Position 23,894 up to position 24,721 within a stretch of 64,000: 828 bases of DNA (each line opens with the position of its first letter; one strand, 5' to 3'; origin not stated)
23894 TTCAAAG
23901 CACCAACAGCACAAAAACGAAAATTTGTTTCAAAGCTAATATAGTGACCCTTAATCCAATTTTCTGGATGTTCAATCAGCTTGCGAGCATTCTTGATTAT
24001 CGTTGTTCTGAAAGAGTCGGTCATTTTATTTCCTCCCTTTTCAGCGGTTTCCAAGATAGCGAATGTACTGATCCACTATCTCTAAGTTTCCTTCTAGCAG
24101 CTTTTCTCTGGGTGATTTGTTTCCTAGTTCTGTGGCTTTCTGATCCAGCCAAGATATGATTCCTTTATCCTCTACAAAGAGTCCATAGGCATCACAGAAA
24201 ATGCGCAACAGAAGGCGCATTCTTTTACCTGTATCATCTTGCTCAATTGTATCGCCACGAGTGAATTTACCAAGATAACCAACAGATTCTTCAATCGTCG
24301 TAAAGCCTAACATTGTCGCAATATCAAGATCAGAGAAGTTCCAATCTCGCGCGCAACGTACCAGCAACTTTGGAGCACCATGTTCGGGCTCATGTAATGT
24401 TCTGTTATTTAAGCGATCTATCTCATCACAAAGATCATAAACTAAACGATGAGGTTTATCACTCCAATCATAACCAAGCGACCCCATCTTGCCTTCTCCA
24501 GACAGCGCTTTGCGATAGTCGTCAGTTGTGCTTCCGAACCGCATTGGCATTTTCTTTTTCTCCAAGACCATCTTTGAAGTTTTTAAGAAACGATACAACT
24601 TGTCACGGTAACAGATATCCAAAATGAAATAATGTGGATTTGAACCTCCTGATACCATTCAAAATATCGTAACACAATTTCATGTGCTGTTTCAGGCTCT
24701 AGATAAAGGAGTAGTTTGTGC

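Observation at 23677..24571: Four-member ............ paralog family; one copy is translationally coupled to an Xre/DUF2384 antitoxin-like gene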

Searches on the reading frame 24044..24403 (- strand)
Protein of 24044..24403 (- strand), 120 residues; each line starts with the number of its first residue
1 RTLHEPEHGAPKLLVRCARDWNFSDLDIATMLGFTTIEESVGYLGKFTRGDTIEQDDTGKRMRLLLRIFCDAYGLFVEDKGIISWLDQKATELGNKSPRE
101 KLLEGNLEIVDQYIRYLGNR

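Call 21: search_solved_structures(query=window:24044-24403:-, max_evalue=10, show_alignments=3)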
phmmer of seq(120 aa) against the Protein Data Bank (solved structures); distinct sequences matched with E-value up to 10: 2.
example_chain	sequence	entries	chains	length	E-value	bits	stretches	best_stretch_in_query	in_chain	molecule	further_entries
3bjd_A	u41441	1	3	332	1.5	12.3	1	31-97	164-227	Putative 3-oxoacyl-(acyl-carrier-protein) synthase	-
8w1q_A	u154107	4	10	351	1.6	12.1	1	31-97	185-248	Pyrroloquinoline quinone (Coenzyme PQQ) biosynthesis protein C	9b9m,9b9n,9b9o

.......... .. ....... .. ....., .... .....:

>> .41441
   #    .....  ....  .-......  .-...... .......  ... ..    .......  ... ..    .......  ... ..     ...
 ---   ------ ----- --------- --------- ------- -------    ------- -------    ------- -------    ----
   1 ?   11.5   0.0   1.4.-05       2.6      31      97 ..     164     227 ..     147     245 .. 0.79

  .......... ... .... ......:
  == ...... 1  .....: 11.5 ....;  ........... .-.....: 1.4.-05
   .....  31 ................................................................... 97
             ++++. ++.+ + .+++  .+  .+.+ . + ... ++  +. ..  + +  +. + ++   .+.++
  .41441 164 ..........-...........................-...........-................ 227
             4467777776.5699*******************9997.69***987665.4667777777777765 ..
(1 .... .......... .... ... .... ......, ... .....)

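Call 34: search_protein_representatives(alignment_id=A1)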
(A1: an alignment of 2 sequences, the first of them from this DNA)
Query: 2 sequences, 124 profile positions. Proteins with E-value up to 0.001 (for the whole library): 38; up to 1e-10: 3; up to 1e-30: 2. The best 38 are listed.
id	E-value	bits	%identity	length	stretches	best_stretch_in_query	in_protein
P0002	1.5e-73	260.7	-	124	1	1-124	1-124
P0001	7.7e-70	248.7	-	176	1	3-121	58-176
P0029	4.0e-11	59.1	-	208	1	21-121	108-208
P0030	7.3e-10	55.0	-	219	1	12-116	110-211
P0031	3.7e-09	52.7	-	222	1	13-110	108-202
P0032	1.6e-08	50.7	-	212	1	11-118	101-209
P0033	1.6e-08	50.6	-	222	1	17-121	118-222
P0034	2.2e-08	50.2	-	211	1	11-117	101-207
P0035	3.1e-08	49.7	-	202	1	6-119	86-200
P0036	7.0e-08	48.6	-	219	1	9-109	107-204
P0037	7.7e-08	48.5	-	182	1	17-121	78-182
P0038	8.7e-08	48.3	-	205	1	10-111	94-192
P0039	1.0e-07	48.1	-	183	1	12-110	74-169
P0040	1.2e-07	47.8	-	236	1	10-121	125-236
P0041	1.9e-07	47.2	-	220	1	10-118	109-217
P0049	1.4e-05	41.2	-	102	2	52-119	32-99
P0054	1.3e-04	38.0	-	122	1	11-117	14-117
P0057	4.1e-04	36.4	-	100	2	60-113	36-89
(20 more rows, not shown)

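Call 36: search_protein_families(library=pfam, alignment_id=A5, max_evalue=0.01)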
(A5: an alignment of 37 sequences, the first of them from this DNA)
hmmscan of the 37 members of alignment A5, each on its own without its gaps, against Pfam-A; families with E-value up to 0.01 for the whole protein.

A. member 1, seq(120 aa): 0 families

B. families by the number of members that match (of 37 scanned): 5 families
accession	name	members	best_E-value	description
PF09722.15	Xre_MbcA_ParS_C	30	1.9e-08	Antitoxin Xre/MbcA/ParS C-terminal toxin-binding domain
PF20432.4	Xre-like-HTH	4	0.00086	Antitoxin Xre-like helix-turn-helix domain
PF24389.1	ORC-CDC6-like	1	9.2e-06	ORC-CDC6-like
PF13191.12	AAA_16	1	4.6e-05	AAA ATPase domain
PF13401.12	AAA_22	1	0.001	AAA domain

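Call 40: find_encoding_contigs(protein=P0029, flank=3000, max_places=3)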
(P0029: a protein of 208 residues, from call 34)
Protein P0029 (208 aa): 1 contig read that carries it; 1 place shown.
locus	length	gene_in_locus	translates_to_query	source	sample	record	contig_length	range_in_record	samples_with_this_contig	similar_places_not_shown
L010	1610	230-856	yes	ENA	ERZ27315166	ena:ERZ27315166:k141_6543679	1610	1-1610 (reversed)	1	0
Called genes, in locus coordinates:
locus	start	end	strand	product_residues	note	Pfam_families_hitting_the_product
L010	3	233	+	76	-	?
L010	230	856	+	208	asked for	-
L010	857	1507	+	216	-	PF08808:RES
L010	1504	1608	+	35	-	?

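Call 42: find_encoding_contigs(protein=P0030, flank=2500, max_places=3)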
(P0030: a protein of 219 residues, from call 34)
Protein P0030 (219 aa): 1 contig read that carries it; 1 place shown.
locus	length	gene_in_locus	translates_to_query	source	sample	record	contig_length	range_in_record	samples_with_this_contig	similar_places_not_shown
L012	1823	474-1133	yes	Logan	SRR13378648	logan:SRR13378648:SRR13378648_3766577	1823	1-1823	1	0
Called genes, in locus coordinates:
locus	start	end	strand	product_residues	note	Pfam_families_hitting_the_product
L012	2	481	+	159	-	?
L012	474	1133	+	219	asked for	PF09722:Xre_MbcA_ParS_C (weak)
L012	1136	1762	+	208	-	PF08808:RES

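Call 43: find_encoding_contigs(protein=P0033, flank=2500, max_places=3)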
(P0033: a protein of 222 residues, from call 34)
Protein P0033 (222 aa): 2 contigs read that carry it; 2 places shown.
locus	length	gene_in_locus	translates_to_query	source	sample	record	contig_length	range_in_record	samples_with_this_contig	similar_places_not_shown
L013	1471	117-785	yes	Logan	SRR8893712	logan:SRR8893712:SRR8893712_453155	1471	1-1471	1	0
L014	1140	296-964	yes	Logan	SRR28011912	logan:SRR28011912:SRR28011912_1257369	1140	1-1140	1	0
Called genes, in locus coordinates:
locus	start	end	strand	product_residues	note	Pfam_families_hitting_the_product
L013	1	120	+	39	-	?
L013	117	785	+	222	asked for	-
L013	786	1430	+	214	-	PF08808:RES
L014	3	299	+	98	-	?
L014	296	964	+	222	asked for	-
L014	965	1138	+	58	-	?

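Call 44: find_encoding_contigs(protein=P0035, flank=2500, max_places=3)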
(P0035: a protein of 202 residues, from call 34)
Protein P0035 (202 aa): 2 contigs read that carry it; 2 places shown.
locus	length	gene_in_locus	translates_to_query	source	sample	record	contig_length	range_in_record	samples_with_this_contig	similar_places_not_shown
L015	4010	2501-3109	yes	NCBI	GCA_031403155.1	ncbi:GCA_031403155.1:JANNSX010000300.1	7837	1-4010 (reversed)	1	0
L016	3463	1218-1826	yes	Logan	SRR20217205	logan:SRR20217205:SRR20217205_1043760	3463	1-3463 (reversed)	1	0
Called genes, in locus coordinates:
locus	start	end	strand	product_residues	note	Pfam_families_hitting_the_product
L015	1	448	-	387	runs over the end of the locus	PF20434:BD-FAE, PF07859:Abhydrolase_3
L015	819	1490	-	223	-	PF01245:Ribosomal_L19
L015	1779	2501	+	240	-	-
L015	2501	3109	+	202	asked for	-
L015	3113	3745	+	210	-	PF08808:RES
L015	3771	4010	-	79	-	?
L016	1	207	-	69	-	?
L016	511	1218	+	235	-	-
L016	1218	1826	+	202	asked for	-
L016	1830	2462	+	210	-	PF08808:RES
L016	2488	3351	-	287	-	PF23678:YqhI (weak), PF01738:DLH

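Call 51: predict_structure(alignment_id=A5)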
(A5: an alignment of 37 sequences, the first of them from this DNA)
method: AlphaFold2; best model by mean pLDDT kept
length: 120 residues; sequences in the alignment: 37
mean_pLDDT: 93.8   pTM: 0.86
mean pLDDT of the five models: 93.8, 93.3, 93.3, 93.0, 91.2
residues with pLDDT >= 90: 103; 70-90: 13; 50-70: 4; < 50: 0
segments of 3 or more residues with pLDDT < 50: none
pLDDT, mean of each block of 10 residues (from residue 1): 75 95 97 97 90 94 97 95 98 98 98 91
secondary structure, 60 per line:
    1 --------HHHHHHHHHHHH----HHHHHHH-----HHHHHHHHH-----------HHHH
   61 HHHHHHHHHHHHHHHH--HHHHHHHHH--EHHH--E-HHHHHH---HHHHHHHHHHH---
elements in order: H9-20 H25-31 H37-45 H57-76 H79-87 H98-103 H107-117

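Call 55: fold_search(model_id=the predicted structure, library=pdb)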
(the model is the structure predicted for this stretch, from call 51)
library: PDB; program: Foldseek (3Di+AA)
matches with E <= 10: 102; with E <= 0.001: 0
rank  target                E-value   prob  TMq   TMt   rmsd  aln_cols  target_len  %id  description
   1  8qnq_A                1.9e-03  1.00  0.73  0.69   5.8       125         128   18  Structure of the toxin-antitoxin NatRT complex from Pseudomonas aeruginosa. NatTE29D mutant (released 2024-10-02)
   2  8qnq_B                3.1e-03  1.00  0.72  0.75   4.0       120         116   18  Structure of the toxin-antitoxin NatRT complex from Pseudomonas aeruginosa. NatTE29D mutant (released 2024-10-02)
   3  8qnl_A                3.1e-03  1.00  0.75  0.71   6.5       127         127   17  Structure of the toxin-antitoxin NatRT complex from Pseudomonas aeruginosa (released 2024-10-02)
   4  8qnl_B                4.2e-03  1.00  0.71  0.75   3.9       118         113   19  Structure of the toxin-antitoxin NatRT complex from Pseudomonas aeruginosa (released 2024-10-02)
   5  6fkg_C                1.0e-02  1.00  0.57  0.60   5.0       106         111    9  Crystal structure of the M.tuberculosis MbcT-MbcA toxin-antitoxin complex. (released 2019-02-27)
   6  8gug_C                2.0e-02  1.00  0.62  0.59   3.8       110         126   17  Structure of VPA0770 toxin bound to VPA0769 antitoxin in Vibrio parahaemolyticus (released 2023-07-26)
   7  8gug_B                3.7e-02  1.00  0.62  0.59   4.0       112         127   18  Structure of VPA0770 toxin bound to VPA0769 antitoxin in Vibrio parahaemolyticus (released 2023-07-26)
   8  6gw6_B                4.1e-01  0.96  0.53  0.45   4.8       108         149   14  Structure of the Pseudomonas putida RES-Xre toxin-antitoxin complex (released 2018-10-24)
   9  9r35_C                5.6e-01  0.94  0.56  0.48   6.3       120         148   14  Crystal structure of the Pseudomonas putida Xre-RES toxin-antitoxin complex bound to promoter DNA (released 2025-08-20)
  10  9r35_R                9.7e-01  0.82  0.51  0.44   5.1       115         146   14  Crystal structure of the Pseudomonas putida Xre-RES toxin-antitoxin complex bound to promoter DNA (released 2025-08-20)
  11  9r35_L                1.9e+00  0.51  0.49  0.43   5.8       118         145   14  Crystal structure of the Pseudomonas putida Xre-RES toxin-antitoxin complex bound to promoter DNA (released 2025-08-20)
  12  2ox6_C                2.1e+00  0.16  0.32  0.26  10.3       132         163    8  Crystal structure of gene product SO3848 from Shewanella oneidensis MR-1 (released 2007-04-03)
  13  2l10_MODEL_1_A        2.8e+00  0.06  0.22  0.17  13.6       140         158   14  Solution Structure of the R6 Domain of Talin (released 2011-08-31)
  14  2ox6_A                2.9e+00  0.12  0.31  0.25  10.4       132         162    9  Crystal structure of gene product SO3848 from Shewanella oneidensis MR-1 (released 2007-04-03)
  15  7nt9_A                3.6e+00  0.03  0.20  0.03  25.7       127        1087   12  Trimeric SARS-CoV-2 spike ectodomain in complex with biliverdin (closed conformation) (released 2021-04-28)
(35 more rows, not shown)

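Call 65: search_protein_families(library=padloc, proteins=[L015:3113-3745:+, L015:1779-2501:+, P0035], max_evalue=0.01)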
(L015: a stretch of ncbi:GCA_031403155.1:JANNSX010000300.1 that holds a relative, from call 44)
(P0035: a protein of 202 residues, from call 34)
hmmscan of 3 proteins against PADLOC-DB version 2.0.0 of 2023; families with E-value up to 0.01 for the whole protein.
L015:3113-3745:+ (210 aa): 0 families

L015:1779-2501:+ (240 aa): 0 families

P0035 (202 aa): 0 families

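Call 79: find_related_loci(query=A1, collection=viral_contigs, flank=3000)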
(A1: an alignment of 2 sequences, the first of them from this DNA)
Query A1 (120 aa) in viral_contigs; peptide patterns used: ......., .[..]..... (x = any residue, [..] = any of these).
108 stretches matched a pattern; 2 encode a relative of the query (tblastn E <= 1e-3); 2 distinct loci.
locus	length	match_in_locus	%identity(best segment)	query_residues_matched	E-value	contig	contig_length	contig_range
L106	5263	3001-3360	100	1-120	5e-81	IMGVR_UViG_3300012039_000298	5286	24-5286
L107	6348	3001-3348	67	4-119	5e-51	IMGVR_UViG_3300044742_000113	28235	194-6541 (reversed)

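Call 81: find_related_loci(query=A9, collection=viral_contigs, flank=3000)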
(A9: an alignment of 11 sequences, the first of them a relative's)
Query A9 (219 aa) in viral_contigs; peptide patterns used: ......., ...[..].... (x = any residue, [..] = any of these).
24 stretches matched a pattern, but none encodes a relative of the query by tblastn (E <= 1e-3).

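Call 95: find_encoding_contigs(protein=P0049, flank=4000, max_places=2)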
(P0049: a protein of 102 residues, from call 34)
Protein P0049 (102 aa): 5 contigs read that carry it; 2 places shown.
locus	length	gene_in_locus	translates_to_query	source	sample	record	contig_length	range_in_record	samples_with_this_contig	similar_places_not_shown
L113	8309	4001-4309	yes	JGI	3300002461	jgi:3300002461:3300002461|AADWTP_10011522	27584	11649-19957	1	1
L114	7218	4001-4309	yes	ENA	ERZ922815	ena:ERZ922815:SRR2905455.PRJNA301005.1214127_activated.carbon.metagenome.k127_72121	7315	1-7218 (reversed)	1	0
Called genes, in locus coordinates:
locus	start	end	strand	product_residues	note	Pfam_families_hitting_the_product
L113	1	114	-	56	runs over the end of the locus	-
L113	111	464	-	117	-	-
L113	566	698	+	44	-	-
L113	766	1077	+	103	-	-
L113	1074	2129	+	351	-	-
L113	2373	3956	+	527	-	PF01751:Toprim (weak), PF13662:Toprim_4, PF13481:AAA_25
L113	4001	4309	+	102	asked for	-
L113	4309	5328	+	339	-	PF00270:DEAD, PF04851:ResIII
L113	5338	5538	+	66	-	-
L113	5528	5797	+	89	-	-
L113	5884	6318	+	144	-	-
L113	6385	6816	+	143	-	-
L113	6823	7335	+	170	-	PF05869:Dam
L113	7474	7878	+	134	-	-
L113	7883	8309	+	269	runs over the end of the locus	-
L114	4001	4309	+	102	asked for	-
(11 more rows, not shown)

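Call 96: find_encoding_contigs(protein=P0054, flank=4000, max_places=2)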
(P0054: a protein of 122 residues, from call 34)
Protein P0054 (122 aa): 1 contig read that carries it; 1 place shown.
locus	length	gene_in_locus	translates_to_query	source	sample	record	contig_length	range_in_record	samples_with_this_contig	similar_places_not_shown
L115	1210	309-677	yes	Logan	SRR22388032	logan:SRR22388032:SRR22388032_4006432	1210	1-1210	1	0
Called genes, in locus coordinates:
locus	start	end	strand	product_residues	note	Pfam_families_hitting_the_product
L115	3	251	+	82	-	?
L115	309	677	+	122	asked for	-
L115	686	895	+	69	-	-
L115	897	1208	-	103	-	?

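Call 97: find_encoding_contigs(protein=P0057, flank=4000, max_places=2)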
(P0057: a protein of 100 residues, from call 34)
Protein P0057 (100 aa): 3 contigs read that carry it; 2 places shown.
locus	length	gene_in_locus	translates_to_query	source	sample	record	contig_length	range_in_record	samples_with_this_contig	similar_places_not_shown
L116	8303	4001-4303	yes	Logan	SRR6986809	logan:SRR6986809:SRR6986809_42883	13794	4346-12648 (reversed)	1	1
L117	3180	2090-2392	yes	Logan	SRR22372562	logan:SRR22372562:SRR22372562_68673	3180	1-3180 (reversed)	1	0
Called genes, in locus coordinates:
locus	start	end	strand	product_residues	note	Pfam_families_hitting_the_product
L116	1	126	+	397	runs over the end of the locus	PF12323:HTH_OrfB_IS605 (weak), PF01385:OrfB_IS605, PF07282:Cas12f1-like_TNB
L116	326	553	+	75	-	-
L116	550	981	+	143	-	-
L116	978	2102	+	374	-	-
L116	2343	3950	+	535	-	PF13662:Toprim_4 (weak), PF06745:ATPase, PF13481:AAA_25 (weak)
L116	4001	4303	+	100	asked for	-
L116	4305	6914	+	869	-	PF04851:ResIII, PF07591:PT-HINT, PF14890:Intein_splicing, PF00271:Helicase_C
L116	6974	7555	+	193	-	-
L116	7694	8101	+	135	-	-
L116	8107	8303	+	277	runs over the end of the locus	PF05257:CHAP (weak)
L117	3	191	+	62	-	?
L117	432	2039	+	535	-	PF13662:Toprim_4 (weak), PF06745:ATPase, PF13481:AAA_25 (weak)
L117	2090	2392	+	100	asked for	-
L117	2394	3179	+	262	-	?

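Call 106: search_solved_structures(query=A5, max_evalue=1)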
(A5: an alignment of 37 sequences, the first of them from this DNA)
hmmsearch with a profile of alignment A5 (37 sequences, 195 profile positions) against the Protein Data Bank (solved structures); distinct sequences matched with E-value up to 1: 4.
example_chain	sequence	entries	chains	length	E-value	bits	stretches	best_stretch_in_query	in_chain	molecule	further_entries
6gw6_B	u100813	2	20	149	0.00021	24.9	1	127-176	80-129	Xre antitoxin | XRE anti-toxin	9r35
8gug_B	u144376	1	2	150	0.013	19.1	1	87-173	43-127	DUF2384 domain-containing protein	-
8qnl_A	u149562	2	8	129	0.037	17.6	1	79-191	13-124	Antitoxin Xre/MbcA/ParS-like toxin-binding domain-containing protein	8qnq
5crl_A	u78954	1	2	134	0.59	13.6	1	87-147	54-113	Mercuric resistance operon regulatory protein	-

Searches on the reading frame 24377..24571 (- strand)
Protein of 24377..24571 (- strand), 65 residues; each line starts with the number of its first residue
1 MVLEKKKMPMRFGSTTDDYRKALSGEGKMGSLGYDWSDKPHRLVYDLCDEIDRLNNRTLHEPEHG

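Call 63: search_protein_families(library=phrogs, proteins=[window:24377-24571:-], max_evalue=0.01)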
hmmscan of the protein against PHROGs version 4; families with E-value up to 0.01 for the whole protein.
seq(65 aa): 0 families

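Call 64: search_protein_families(library=pfam, proteins=[window:24377-24571:-], max_evalue=0.1)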
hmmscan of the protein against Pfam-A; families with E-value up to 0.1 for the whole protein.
seq(65 aa): 0 families
